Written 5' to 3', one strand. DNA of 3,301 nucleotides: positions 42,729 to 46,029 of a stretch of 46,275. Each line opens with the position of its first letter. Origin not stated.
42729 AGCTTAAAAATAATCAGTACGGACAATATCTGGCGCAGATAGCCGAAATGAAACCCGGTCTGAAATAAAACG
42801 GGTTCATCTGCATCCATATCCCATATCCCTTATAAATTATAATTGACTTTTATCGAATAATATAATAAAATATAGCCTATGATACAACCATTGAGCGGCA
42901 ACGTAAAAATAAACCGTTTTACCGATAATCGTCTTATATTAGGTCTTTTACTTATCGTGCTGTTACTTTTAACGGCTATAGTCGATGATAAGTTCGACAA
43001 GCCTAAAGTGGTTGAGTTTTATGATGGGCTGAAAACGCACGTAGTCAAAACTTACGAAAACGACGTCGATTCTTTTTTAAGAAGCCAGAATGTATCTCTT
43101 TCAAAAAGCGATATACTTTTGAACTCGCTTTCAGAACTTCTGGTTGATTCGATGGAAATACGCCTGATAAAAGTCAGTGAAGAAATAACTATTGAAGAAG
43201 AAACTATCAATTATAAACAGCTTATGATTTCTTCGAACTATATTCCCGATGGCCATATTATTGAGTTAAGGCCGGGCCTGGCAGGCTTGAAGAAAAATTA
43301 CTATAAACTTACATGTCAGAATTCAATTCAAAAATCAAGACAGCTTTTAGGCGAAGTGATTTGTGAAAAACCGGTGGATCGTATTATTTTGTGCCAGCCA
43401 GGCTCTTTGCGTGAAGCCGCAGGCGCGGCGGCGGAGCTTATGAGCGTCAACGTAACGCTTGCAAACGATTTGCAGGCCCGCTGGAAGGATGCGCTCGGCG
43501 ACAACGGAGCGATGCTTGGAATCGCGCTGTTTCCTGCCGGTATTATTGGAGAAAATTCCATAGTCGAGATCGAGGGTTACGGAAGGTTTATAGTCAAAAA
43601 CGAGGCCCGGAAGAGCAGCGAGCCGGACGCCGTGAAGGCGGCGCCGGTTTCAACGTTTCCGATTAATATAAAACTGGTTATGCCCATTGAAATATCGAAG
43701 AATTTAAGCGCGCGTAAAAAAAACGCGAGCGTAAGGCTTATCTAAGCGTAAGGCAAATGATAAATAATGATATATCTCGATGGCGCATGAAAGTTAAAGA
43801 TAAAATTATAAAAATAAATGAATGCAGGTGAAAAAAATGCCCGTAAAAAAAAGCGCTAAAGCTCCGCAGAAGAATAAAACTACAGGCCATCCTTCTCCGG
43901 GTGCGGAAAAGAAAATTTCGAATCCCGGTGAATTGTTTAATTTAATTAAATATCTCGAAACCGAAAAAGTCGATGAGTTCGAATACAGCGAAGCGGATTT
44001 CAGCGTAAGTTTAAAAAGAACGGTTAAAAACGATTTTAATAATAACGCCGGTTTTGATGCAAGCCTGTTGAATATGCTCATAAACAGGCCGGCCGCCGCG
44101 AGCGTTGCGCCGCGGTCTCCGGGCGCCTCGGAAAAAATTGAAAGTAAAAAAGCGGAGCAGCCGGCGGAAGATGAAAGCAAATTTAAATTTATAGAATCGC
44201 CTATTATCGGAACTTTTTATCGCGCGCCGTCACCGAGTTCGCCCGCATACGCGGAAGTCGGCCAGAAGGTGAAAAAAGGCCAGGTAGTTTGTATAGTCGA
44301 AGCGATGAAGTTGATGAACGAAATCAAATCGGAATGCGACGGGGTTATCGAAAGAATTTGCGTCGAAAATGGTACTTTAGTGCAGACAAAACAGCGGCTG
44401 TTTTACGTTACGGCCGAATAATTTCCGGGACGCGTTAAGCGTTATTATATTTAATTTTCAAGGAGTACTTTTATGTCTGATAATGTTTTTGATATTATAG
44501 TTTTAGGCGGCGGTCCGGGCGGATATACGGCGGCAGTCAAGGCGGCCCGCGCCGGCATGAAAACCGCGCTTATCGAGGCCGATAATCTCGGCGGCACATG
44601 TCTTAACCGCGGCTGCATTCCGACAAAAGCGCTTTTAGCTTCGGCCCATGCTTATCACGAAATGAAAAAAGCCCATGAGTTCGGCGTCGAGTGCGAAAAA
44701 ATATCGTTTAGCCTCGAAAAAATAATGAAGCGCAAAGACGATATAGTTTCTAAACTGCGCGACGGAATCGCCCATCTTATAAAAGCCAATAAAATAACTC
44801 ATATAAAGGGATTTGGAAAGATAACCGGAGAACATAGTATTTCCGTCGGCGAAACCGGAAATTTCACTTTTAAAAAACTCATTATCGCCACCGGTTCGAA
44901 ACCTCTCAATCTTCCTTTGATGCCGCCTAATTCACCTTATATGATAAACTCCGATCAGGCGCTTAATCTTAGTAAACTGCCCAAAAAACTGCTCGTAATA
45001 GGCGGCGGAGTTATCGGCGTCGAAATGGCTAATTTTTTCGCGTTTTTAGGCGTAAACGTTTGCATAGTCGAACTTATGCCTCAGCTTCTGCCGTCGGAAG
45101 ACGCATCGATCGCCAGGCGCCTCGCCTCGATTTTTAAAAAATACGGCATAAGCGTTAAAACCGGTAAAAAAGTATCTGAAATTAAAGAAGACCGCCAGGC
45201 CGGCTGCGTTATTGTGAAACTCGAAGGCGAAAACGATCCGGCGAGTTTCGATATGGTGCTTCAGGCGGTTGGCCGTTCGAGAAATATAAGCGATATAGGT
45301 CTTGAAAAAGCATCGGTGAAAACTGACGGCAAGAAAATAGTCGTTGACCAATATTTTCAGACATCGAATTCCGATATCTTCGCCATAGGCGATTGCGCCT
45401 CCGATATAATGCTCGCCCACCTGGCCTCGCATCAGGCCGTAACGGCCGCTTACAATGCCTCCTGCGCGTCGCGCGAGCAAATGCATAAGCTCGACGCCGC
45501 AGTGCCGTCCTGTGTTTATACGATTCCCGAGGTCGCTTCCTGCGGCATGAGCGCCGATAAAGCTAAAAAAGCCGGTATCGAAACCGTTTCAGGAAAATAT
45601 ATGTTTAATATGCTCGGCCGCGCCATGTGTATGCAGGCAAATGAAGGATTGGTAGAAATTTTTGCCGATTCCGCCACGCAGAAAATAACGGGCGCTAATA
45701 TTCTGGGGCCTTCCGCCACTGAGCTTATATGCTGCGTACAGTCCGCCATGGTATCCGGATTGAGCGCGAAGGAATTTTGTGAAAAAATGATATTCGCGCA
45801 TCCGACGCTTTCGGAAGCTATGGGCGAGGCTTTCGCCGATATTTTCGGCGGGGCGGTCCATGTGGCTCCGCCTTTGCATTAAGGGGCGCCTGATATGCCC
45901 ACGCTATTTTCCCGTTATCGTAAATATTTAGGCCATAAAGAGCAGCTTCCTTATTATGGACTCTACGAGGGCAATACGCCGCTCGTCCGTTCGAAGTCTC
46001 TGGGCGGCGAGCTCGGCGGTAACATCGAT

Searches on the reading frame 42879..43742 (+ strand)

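Call 8: search_protein_families(library=pfam, proteins=[window:42879-43742:+], max_evalue=0.0001)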
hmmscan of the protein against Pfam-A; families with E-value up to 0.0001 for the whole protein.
window:42879-43742:+ (288 aa): 1 family
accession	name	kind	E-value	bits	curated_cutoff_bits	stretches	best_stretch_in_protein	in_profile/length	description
PF07501.17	G5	-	9.8e-06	26.2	23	1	102-170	2-70/75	G5 domain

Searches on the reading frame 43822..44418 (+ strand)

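Call 9: search_protein_families(library=pfam, proteins=[window:43822-44418:+], max_evalue=0.0001)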
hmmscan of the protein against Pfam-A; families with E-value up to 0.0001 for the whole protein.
window:43822-44418:+ (199 aa): 1 family
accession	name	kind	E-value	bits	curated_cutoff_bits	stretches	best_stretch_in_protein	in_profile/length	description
PF00364.28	Biotin_lipoyl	-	4.7e-20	71.6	22.1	1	124-194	3-71/73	Biotin-requiring enzyme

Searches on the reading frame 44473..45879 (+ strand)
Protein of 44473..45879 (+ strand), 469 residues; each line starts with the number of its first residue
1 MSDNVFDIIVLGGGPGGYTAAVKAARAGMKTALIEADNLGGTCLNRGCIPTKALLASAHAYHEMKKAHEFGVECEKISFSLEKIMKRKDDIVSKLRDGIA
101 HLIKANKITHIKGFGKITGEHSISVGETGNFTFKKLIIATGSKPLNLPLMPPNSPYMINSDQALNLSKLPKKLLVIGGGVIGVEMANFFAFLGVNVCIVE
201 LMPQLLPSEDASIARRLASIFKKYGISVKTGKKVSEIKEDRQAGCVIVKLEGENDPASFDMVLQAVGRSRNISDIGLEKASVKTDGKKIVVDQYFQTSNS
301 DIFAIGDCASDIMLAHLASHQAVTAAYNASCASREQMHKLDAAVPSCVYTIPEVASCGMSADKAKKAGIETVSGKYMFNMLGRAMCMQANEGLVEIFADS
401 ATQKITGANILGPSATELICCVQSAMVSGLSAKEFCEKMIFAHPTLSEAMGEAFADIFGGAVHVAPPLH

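Call 9: search_protein_families(library=pfam, proteins=[window:44473-45879:+], max_evalue=0.0001)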
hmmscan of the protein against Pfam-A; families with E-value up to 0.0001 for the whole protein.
window:44473-45879:+ (469 aa): 12 families
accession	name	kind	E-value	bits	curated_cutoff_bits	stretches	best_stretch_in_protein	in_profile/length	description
PF07992.20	Pyr_redox_2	-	3.3e-70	237.2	26.1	1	6-322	1-291/291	Pyridine nucleotide-disulphide oxidoreductase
PF02852.28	Pyr_redox_dim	-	3.4e-27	95.3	25.3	1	344-453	1-109/110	Pyridine nucleotide-disulphide oxidoreductase, dimerisation domain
PF00070.33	Pyr_redox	-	5.8e-20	72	22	1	172-250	1-79/82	Pyridine nucleotide-disulphide oxidoreductase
PF13738.12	Pyr_redox_3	-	4e-12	46.4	30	1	9-306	1-305/305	Pyridine nucleotide-disulphide oxidoreductase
PF12831.13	FAD_oxidored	-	5.5e-11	42.8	27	1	7-47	1-42/416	FAD dependent oxidoreductase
PF01134.28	GIDA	-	2.2e-09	37.3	22.1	1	7-67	1-59/391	Glucose inhibited division protein A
PF01266.30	DAO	-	1.9e-08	34.7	27.9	0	7-42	1-38/353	FAD dependent oxidoreductase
PF03486.20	HI0933_like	-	2.2e-06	27.8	50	0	7-38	2-33/244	HI0933-like protein Rossmann domain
PF00890.30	FAD_binding_2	-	9.3e-06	25.5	20.4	1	7-38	1-32/414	FAD binding domain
PF02737.24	3HCDH_N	-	1.1e-05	25.8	22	0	174-235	3-65/180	3-hydroxyacyl-CoA dehydrogenase, NAD binding domain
PF01494.25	FAD_binding_3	-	6.1e-05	22.8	22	0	173-211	4-42/349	FAD binding domain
PF13450.12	NAD_binding_8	-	9e-05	23.1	21.9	0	10-46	1-38/68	NAD(P)-binding Rossmann-like domain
